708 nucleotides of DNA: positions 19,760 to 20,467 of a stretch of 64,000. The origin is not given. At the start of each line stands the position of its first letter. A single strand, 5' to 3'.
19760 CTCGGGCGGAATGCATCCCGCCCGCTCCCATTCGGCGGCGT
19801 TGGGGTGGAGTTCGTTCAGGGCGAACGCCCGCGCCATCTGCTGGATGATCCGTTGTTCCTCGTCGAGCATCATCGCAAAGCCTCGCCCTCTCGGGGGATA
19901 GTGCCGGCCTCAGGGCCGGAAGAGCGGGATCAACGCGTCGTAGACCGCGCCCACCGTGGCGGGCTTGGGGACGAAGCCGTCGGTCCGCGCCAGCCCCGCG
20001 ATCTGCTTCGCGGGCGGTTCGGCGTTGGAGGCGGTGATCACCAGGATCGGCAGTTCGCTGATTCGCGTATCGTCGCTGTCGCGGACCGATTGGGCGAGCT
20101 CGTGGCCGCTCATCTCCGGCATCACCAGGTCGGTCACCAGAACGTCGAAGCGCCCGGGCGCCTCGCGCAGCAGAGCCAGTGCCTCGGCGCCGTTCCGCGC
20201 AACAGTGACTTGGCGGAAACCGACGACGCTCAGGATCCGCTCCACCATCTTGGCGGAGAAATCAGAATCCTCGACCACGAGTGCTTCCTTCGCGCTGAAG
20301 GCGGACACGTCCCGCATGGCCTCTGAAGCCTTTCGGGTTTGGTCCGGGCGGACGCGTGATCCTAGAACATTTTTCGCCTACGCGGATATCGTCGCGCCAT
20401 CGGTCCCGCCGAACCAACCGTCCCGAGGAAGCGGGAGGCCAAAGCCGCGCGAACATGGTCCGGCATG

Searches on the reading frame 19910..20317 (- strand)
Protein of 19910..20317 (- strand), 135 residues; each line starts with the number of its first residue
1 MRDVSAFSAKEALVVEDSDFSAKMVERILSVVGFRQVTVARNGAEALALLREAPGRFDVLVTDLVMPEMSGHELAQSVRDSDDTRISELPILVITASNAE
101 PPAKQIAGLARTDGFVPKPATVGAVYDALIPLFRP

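Call 42: search_protein_families(library=pfam, proteins=[window:19910-20317:-], max_evalue=0.001)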
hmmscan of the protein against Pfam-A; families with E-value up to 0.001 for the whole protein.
window:19910-20317:- (135 aa): 1 family
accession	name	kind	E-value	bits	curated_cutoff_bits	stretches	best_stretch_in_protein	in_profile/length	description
PF00072.30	Response_reg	-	3e-18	66.4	30.2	1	13-126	2-107/111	Response regulator receiver domain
